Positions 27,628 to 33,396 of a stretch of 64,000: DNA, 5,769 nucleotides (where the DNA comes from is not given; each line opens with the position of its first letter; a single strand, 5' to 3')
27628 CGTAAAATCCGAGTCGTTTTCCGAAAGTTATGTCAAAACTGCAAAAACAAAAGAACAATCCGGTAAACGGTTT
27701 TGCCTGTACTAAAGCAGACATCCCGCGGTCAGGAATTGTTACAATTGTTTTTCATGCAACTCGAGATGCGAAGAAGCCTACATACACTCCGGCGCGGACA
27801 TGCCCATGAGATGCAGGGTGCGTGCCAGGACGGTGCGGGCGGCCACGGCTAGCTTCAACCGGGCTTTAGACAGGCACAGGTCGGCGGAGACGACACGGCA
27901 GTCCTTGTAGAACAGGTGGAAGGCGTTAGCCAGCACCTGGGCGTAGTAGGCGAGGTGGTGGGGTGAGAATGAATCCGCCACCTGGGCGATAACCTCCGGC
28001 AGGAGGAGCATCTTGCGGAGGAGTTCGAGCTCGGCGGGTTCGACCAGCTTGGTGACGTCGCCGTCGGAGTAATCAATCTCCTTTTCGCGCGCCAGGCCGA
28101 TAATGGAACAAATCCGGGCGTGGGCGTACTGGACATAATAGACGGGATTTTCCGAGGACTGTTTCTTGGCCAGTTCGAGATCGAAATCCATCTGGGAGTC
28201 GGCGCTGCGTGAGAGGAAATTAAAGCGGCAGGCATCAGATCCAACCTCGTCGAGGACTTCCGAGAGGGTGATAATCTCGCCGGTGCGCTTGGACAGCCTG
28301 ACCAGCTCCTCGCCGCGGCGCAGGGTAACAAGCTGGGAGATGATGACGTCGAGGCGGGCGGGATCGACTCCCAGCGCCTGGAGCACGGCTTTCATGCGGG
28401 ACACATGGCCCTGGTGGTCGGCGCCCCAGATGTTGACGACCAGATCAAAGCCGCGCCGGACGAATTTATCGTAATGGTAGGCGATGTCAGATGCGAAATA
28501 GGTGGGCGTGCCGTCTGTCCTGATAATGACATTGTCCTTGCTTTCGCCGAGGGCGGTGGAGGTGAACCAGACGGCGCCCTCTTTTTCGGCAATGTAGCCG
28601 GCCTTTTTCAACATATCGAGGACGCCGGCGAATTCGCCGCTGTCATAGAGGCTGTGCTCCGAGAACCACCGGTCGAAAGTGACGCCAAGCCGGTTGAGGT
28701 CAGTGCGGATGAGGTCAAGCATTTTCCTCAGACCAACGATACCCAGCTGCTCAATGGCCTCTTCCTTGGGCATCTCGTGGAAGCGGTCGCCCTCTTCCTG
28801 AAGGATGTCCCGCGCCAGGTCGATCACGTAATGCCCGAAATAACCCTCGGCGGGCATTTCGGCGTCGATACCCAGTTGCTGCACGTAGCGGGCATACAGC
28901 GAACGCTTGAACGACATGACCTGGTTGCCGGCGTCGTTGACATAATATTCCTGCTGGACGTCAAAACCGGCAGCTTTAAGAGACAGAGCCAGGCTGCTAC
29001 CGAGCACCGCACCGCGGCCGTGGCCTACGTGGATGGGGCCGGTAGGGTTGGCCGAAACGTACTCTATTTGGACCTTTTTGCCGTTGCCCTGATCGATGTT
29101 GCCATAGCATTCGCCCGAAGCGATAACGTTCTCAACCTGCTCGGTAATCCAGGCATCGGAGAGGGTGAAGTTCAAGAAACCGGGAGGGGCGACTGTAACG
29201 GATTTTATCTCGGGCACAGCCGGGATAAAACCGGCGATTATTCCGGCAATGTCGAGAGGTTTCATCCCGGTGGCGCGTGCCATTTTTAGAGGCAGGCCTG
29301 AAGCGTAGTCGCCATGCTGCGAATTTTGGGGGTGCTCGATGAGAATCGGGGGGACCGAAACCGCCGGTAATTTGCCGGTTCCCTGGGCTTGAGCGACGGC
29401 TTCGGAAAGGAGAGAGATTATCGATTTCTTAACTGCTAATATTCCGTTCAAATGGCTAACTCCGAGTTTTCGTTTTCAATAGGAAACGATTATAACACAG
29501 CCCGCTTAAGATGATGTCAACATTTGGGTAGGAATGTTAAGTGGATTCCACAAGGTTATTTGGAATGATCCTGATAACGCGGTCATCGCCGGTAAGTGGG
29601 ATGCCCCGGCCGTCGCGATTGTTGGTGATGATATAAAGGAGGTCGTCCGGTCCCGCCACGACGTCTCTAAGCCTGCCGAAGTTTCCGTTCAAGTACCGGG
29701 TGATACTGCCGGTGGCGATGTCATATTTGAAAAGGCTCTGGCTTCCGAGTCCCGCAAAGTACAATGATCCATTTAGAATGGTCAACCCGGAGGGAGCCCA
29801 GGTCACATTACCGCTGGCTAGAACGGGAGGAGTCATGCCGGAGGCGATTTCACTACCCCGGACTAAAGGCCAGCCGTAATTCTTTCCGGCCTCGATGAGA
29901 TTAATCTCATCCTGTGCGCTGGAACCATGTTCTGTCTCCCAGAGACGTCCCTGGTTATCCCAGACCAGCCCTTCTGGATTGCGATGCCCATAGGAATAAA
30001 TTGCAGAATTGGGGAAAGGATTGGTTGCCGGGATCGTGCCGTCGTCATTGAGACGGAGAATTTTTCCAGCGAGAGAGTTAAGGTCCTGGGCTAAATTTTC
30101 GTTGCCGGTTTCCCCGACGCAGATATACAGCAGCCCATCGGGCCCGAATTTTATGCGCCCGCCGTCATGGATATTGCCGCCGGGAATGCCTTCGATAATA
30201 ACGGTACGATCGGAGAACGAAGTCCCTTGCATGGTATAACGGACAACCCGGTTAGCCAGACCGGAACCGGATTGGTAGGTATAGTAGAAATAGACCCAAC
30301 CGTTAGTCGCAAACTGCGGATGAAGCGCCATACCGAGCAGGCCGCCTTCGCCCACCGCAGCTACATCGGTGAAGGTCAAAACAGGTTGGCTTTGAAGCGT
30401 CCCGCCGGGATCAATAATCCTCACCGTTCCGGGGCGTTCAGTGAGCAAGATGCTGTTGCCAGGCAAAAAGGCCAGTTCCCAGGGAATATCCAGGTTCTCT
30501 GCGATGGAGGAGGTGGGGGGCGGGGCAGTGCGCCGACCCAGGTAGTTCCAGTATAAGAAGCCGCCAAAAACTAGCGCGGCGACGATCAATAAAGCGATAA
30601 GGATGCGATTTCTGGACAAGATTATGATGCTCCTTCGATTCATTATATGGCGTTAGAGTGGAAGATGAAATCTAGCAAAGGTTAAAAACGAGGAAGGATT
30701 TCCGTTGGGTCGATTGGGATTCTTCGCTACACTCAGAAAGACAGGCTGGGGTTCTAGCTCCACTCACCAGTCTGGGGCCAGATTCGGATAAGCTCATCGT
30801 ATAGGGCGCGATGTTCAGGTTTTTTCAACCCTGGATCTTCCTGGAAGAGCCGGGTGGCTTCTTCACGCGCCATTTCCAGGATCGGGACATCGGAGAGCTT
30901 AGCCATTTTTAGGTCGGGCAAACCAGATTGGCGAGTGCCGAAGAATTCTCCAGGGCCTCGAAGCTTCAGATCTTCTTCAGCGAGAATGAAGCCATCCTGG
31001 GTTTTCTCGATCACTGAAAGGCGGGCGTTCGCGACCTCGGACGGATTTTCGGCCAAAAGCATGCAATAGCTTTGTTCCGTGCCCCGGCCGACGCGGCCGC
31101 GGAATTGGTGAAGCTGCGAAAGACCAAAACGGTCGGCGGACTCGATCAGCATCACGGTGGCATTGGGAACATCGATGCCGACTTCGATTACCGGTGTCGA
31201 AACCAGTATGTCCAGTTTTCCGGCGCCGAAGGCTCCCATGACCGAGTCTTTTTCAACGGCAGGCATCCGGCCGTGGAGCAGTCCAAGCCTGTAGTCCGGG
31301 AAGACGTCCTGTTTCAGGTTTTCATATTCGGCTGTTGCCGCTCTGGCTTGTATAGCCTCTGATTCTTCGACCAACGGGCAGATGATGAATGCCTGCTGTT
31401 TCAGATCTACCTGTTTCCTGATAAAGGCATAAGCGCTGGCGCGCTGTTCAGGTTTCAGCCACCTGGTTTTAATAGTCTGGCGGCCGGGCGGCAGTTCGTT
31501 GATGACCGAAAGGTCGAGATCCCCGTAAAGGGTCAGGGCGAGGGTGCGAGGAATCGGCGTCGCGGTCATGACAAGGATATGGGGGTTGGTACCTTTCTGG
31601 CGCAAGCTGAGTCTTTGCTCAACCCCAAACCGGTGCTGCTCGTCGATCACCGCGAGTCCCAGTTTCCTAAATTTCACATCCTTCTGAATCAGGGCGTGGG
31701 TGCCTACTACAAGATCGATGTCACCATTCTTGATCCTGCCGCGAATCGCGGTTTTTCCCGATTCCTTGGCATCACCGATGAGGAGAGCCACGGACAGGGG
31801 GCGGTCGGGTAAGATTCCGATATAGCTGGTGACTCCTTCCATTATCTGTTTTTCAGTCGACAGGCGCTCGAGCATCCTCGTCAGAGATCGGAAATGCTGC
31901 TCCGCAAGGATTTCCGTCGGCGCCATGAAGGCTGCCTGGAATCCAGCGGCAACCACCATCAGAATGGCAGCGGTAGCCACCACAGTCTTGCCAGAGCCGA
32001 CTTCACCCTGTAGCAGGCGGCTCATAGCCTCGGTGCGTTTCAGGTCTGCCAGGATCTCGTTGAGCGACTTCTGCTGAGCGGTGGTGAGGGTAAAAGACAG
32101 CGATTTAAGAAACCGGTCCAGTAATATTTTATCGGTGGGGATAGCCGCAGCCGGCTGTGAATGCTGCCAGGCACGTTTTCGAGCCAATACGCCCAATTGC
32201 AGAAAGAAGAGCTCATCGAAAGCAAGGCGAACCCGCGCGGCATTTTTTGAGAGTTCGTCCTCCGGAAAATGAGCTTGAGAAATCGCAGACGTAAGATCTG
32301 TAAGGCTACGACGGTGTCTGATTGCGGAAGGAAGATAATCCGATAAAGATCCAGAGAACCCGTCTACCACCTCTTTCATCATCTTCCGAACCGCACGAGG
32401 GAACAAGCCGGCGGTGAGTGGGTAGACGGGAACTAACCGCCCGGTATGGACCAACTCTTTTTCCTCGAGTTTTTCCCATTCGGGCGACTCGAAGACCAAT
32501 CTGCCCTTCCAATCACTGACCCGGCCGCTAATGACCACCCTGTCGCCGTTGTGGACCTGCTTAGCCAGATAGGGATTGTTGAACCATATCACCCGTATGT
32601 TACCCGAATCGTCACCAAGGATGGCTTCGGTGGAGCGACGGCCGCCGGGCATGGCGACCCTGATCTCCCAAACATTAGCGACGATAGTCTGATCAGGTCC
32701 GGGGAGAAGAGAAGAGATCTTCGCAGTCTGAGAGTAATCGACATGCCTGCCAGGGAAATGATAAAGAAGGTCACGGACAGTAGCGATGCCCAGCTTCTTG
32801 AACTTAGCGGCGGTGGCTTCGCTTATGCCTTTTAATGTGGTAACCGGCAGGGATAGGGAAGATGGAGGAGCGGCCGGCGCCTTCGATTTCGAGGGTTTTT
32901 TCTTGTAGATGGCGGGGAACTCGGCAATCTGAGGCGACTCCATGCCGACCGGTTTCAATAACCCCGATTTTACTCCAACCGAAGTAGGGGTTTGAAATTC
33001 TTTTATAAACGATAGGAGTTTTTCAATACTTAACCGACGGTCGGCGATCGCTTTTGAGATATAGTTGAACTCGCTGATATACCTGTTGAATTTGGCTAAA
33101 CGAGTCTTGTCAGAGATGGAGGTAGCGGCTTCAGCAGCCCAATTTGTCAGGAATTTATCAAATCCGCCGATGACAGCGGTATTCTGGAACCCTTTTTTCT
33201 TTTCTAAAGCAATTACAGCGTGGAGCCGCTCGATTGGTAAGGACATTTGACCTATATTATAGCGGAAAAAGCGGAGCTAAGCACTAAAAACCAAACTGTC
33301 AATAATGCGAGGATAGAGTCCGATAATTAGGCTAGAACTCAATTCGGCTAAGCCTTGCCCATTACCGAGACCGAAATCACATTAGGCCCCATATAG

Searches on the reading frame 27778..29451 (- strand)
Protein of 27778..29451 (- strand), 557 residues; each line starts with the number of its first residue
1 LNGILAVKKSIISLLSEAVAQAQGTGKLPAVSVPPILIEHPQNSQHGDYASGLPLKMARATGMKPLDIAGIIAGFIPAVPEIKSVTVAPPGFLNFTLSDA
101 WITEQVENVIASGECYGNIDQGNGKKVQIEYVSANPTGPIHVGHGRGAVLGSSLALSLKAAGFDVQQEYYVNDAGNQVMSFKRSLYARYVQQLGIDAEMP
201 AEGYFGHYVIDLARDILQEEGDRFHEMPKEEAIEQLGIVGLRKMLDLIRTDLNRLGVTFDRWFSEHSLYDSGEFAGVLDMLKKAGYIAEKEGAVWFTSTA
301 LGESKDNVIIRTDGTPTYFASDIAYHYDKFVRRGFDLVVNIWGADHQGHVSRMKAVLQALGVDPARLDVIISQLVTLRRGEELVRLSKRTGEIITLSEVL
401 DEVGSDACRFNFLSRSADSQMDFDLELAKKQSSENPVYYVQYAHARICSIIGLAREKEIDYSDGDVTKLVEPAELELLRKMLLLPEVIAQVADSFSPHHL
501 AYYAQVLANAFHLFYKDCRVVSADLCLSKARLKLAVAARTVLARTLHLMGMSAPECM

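Call 20: search_protein_families(library=pfam, proteins=[window:27778-29451:-], max_evalue=0.001)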
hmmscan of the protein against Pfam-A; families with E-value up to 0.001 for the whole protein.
window:27778-29451:- (557 aa): 3 families
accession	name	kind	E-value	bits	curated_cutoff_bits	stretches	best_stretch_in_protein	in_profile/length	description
PF05746.21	DALR_1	-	2.2e-29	102.3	22.3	1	440-557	1-117/117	DALR anticodon binding domain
PF00750.26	tRNA-synt_1d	-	2.6e-24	86.3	23.3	1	105-405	1-300/349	tRNA synthetases class I (R), catalytic domain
PF03485.21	Arg_tRNA_synt_N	-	3.8e-16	59.9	21.5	1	11-97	3-85/85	Arginyl tRNA synthetase N terminal domain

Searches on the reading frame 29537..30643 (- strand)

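Call 20: search_protein_families(library=pfam, proteins=[window:29537-30643:-], max_evalue=0.001)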
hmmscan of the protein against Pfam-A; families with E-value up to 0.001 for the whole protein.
window:29537-30643:- (368 aa): 1 family
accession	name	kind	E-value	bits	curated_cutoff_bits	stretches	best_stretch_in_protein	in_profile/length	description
PF07995.17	GSDH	-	1.3e-86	291.4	25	1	51-346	1-329/332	Glucose / Sorbosone dehydrogenase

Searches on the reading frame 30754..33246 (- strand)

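Call 20: search_protein_families(library=pfam, proteins=[window:30754-33246:-], max_evalue=0.001)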
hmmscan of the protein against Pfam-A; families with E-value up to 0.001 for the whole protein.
window:30754-33246:- (830 aa): 7 families
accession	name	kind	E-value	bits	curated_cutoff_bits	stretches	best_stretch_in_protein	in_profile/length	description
PF17191.10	RecG_wedge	-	1.8e-20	73.6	23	1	138-294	5-159/162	RecG wedge domain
PF00270.35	DEAD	-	6.7e-19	68.7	26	1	388-569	1-164/167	DEAD/DEAH box helicase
PF00271.37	Helicase_C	-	8e-17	61.9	23.5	1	615-721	14-108/110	Helicase conserved C-terminal domain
PF19833.4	RecG_dom3_C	-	1.6e-16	60.6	26.8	1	749-830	1-84/87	ATP-dependent DNA helicase RecG, domain 3, C-terminal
PF04851.21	ResIII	-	6.8e-12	46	22.5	1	385-564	2-162/164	Type III restriction enzyme, res subunit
PF01336.31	tRNA_anti-codon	-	9.6e-08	32.3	27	1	202-259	14-74/75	OB-fold nucleic acid binding domain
PF22590.2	Cas3-like_C_2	-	0.00058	20.5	27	0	636-722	14-104/106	CRISPR-associated nuclease/helicase Cas3, C-terminal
